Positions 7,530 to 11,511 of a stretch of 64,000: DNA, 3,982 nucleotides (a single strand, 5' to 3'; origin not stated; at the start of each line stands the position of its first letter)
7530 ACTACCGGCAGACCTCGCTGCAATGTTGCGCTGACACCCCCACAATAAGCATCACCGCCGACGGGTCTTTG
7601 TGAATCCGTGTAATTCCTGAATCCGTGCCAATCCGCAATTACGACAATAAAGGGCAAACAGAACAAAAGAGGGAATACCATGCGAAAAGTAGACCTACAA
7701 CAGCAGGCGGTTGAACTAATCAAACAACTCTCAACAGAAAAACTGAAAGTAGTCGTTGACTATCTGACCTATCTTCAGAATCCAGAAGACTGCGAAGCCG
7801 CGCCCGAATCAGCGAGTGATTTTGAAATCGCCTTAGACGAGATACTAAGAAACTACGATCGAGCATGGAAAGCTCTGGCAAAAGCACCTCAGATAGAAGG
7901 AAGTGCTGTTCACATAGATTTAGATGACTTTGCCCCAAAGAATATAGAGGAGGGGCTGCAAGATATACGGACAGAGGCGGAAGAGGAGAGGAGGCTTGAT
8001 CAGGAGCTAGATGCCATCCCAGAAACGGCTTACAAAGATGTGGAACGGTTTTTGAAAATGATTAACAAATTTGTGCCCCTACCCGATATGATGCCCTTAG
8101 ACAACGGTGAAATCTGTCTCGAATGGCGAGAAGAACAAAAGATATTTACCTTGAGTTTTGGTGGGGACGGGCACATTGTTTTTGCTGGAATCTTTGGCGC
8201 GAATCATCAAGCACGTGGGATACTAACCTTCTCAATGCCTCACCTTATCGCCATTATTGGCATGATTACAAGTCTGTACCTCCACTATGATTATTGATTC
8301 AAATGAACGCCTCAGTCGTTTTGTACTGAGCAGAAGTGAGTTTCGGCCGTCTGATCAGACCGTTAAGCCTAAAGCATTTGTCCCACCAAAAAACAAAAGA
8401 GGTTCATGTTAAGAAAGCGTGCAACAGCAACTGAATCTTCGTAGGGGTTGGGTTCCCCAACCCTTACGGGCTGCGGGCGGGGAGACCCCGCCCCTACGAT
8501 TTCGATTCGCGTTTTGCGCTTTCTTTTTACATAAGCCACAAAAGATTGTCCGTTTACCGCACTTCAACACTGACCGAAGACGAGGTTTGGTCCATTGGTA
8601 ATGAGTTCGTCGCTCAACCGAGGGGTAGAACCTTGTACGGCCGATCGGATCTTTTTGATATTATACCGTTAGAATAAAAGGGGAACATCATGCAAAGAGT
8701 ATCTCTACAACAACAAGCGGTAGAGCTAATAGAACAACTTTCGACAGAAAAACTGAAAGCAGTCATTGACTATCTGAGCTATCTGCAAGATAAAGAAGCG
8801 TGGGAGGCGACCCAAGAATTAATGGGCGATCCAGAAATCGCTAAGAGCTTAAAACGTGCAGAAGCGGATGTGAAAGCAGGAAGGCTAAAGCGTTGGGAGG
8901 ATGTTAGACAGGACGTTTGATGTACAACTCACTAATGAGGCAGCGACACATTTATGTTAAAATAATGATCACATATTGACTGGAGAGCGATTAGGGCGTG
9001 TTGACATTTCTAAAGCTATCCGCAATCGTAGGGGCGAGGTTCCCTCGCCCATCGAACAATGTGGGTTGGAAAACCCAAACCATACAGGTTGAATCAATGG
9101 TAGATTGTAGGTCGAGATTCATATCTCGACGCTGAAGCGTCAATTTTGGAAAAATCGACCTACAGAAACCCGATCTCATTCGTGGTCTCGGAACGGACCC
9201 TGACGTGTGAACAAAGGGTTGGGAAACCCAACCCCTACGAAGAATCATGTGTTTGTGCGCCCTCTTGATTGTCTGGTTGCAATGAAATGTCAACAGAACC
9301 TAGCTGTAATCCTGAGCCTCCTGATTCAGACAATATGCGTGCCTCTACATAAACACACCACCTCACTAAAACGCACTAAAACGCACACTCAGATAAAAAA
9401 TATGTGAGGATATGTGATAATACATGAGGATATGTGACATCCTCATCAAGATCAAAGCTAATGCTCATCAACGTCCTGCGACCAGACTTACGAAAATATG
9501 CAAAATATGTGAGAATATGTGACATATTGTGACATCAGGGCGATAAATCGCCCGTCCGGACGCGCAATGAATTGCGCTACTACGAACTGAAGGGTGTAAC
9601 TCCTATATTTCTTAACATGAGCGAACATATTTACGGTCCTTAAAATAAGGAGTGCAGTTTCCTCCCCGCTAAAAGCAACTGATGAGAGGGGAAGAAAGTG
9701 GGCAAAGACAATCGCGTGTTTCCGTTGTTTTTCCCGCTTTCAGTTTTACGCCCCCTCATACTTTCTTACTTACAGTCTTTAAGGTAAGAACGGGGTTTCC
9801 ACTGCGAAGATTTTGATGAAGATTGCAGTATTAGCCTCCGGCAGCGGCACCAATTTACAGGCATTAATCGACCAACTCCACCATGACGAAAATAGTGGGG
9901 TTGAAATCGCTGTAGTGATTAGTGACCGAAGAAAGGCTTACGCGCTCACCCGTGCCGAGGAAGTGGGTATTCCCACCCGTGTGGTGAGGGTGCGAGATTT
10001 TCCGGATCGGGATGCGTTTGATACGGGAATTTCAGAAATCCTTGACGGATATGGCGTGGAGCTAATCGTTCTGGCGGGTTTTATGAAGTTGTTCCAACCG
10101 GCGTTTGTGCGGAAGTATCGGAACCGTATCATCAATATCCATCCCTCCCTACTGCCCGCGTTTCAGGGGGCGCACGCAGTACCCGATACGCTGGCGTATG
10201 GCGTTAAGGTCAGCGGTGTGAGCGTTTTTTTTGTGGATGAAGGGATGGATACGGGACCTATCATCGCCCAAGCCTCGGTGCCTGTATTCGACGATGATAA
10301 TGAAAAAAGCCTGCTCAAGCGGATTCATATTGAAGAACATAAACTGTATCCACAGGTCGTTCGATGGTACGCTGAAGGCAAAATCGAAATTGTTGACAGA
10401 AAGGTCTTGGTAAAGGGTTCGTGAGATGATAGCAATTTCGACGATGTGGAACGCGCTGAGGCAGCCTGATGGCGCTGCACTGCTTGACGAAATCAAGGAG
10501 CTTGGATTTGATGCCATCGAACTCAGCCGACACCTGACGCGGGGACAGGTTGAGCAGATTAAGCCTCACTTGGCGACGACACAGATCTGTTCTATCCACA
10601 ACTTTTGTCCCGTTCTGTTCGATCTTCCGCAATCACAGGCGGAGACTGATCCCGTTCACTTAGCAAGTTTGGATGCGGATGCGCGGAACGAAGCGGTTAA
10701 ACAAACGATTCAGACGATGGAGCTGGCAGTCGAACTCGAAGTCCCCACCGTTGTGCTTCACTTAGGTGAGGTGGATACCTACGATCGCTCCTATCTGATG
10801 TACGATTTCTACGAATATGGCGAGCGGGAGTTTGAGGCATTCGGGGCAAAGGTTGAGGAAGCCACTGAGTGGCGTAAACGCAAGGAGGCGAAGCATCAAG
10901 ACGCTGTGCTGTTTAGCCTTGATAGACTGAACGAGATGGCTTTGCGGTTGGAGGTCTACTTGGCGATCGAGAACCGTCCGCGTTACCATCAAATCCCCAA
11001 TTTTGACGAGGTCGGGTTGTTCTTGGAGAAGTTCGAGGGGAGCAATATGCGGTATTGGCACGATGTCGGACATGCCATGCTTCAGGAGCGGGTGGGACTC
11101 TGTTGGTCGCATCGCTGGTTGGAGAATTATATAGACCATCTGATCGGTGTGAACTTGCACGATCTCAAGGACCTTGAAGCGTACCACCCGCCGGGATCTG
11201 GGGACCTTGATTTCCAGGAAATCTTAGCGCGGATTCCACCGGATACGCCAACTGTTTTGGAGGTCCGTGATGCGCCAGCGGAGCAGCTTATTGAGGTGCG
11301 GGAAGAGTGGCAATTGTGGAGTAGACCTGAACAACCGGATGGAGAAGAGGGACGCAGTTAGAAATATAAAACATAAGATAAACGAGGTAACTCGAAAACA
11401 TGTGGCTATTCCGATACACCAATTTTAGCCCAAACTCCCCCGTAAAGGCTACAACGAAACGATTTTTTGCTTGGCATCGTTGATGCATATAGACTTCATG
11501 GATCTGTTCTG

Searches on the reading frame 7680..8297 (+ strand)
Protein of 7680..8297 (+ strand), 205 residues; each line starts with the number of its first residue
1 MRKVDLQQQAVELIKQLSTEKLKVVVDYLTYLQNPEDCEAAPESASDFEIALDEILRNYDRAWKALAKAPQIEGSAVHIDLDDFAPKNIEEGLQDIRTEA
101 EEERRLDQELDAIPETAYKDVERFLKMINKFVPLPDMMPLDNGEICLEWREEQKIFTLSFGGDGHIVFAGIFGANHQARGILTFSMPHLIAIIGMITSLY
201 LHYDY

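Call 4: search_protein_families(library=pfam, proteins=[window:7680-8297:+], max_evalue=0.01)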
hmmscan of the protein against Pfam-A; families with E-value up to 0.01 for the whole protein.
window:7680-8297:+ (205 aa): 1 family
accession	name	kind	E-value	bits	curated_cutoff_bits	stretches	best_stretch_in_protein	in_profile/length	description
PF15174.11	PRNT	-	0.0065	16.9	27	0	14-41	15-42/51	Prion-related protein testis-specific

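Call 5: search_protein_families(library=padloc, proteins=[window:7680-8297:+], max_evalue=0.01)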
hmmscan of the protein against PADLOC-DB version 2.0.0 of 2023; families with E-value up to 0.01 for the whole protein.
window:7680-8297:+ (205 aa): 2 families
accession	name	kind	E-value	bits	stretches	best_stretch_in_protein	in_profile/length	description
PDLC04576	PDC-M32A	-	0.00085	16.2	1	102-166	272-337/375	-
PDLC04575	PDC-M32A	-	0.0015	15.7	1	104-158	271-326/375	-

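Call 23: search_protein_families(library=pfam, proteins=[window:7680-8294:+], max_evalue=0.01)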
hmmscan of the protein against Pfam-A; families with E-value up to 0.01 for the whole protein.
window:7680-8294:+ (205 aa): 1 family
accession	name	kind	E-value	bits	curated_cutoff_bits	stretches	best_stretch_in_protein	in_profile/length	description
PF15174.11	PRNT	-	0.0065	16.9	27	0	14-41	15-42/51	Prion-related protein testis-specific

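Call 61: find_homologous_proteins(query=window:7680-8294:+)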
Query window:7680-8294:+ (205 aa): 100 proteins with E <= 0.001 among 221 candidates.
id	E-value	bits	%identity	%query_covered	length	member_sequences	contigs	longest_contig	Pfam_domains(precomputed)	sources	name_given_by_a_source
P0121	5.1e-132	456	100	100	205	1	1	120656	-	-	-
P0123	2.6e-124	431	96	100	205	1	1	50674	-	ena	-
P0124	2.1e-122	424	94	100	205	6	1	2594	-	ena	-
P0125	1.1e-119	416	91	100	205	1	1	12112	-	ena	-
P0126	3.6e-118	411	90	100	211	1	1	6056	-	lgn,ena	-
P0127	3.4e-115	401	87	100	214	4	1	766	-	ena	-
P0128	3.2e-114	398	86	100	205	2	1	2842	-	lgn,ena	-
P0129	2.4e-113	395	88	100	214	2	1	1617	-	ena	-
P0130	7.2e-113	393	88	100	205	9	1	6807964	-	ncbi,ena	-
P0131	6.1e-112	390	85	100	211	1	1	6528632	-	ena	-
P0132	9.4e-112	390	87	100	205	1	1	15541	-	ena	-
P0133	1.3e-111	389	86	100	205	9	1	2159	-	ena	-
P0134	2.3e-109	382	85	100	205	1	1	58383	-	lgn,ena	-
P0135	4.5e-99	348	86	90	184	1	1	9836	-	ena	-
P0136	1.3e-92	327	89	81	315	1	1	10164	PF13431.13,PF13414.13,PF13371.13,PF00515.35,PF13424.13,PF13432.13,PF13181.13,PF07719.24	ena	-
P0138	4.9e-85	302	81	83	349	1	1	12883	PF13431.13,PF13414.13,PF12569.15,PF13374.13,PF14559.13,PF13371.13,PF00515.35,PF13424.13,PF13432.13,PF13181.13,PF07719.24,PF13174.13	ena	-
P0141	1.2e-79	285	75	83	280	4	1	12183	PF14559.13,PF13431.13,PF13414.13,PF13371.13,PF00515.35,PF13424.13,PF13432.13,PF13181.13,PF07719.24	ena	-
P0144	2.5e-75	271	72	83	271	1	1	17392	PF13431.13,PF13414.13,PF13371.13,PF00515.35,PF13432.13,PF13181.13,PF07719.24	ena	-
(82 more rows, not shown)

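Call 72: predict_structure(alignment_id=A2)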
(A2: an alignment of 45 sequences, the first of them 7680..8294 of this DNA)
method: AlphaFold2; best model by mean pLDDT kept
length: 205 residues; sequences in the alignment: 45
mean_pLDDT: 64.1   pTM: 0.57
mean pLDDT of the five models: 64.1, 59.9, 47.3, 46.9, 46.1
residues with pLDDT >= 90: 34; 70-90: 48; 50-70: 64; < 50: 59
segments of 3 or more residues with pLDDT < 50: 1-18, 59-84, 175-179, 202-205
pLDDT, mean of each block of 10 residues (from residue 1): 37 48 52 56 52 50 41 30 61 92 93 94 83 84 87 79 69 52 66 70 39
secondary structure, 60 per line:
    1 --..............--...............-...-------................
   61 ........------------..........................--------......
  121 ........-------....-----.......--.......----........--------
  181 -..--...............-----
elements in order: H3-16 H19-33 H45-68 H81-106 H115-128 E136-139 E145-151 E154-160 E165-172 H186-200

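Call 75: fold_search(model_id=the predicted structure, library=pdb)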
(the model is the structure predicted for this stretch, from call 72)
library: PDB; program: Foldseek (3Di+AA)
matches with E <= 10: 158; with E <= 0.001: 0
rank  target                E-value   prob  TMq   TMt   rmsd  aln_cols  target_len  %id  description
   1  7zhm_C                1.7e-01  0.91  0.30  0.58   3.6        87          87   11  Salmonella enterica Rhs1 C-terminal toxin TreTu complex with TriTu immunity protein (released 2022-11-23)
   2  8roq_N                2.3e-01  0.10  0.19  0.17  20.4       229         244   16  FAdV-C4 Aviadenovirus structure, strain KR5 (released 2025-01-29)
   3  6k4y_M                3.7e-01  0.69  0.31  0.30   4.5       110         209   14  CryoEM structure of sigma appropriation complex (released 2019-08-07)
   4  8c47_B                5.6e-01  0.09  0.15  0.19  14.9       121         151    8  Leishmania ATP-actin monomer in complex with Leishmania profilin (released 2024-03-06)
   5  8vl4_MODEL_1_A        7.5e-01  0.13  0.18  0.30  11.6       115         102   12  Solution NMR Structure of de novo design protein 312 parent (released 2024-08-07)
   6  8wzb_G                8.5e-01  0.06  0.18  0.11  19.0       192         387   13  RS head-neck monomer (released 2024-02-07)
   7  6w1s_V                9.6e-01  0.08  0.23  0.19  23.1       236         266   14  Atomic model of the mammalian Mediator complex (released 2021-03-10)
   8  3dge_A                9.6e-01  0.07  0.22  0.20  17.6       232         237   13  Structure of a histidine kinase-response regulator complex reveals insights into Two-component signaling and a novel c (released 2009-07-07)
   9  7znp                  1.0e+00  0.10  0.17  0.08   9.7        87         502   13  Structure of AmedSP (released 2023-05-10)
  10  6rh7_A                1.1e+00  0.04  0.15  0.14  16.9       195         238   12  Revisiting pH-gated conformational switch. Complex HK853 mutant H260A -RR468 mutant D53A pH 7.5 (released 2020-02-19)
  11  7te3                  1.2e+00  0.06  0.17  0.20  15.2       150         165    9  Crystal Structure of a Double Loop Deletion Mutant in gC1qR/C1qBP/HABP-1 (released 2022-06-01)
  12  8vl3_MODEL_1_A        1.3e+00  0.12  0.22  0.37   8.5       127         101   15  Solution NMR structure of de novo designed protein F3 parent (released 2024-08-07)
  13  3h4l_B                1.4e+00  0.06  0.14  0.09  13.9       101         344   11  Crystal Structure of N terminal domain of a DNA repair protein (released 2010-03-02)
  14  5c8b                  1.5e+00  0.23  0.21  0.10   7.1        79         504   16  Structural insights into the redesign of a sucrose phosphorylase by induced loop repositioning (released 2016-01-20)
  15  2nvn                  1.5e+00  0.08  0.17  0.26  11.3        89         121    8  Crystal structure of a protein with a cupin-like fold and unknown function (YP_400729.1) from Synechococcus SP. PCC 7942 (released 2006-12-12)
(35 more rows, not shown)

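Call 86: search_protein_families(library=ncbifam, proteins=[window:7680-8294:+], max_evalue=0.01)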
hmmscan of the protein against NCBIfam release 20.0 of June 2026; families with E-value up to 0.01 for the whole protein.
window:7680-8294:+ (205 aa): 0 families

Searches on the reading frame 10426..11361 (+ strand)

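Call 4: search_protein_families(library=pfam, proteins=[window:10426-11361:+], max_evalue=0.01)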
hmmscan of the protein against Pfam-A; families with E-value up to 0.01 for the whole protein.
window:10426-11361:+ (311 aa): 1 family
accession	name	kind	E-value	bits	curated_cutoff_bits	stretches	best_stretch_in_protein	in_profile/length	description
PF01261.30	AP_endonuc_2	-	3.7e-18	66.6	31.1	1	20-283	1-232/249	Xylose isomerase-like TIM barrel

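Call 5: search_protein_families(library=padloc, proteins=[window:10426-11361:+], max_evalue=0.01)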
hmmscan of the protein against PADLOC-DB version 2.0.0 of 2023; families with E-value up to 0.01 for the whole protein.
window:10426-11361:+ (311 aa): 0 families
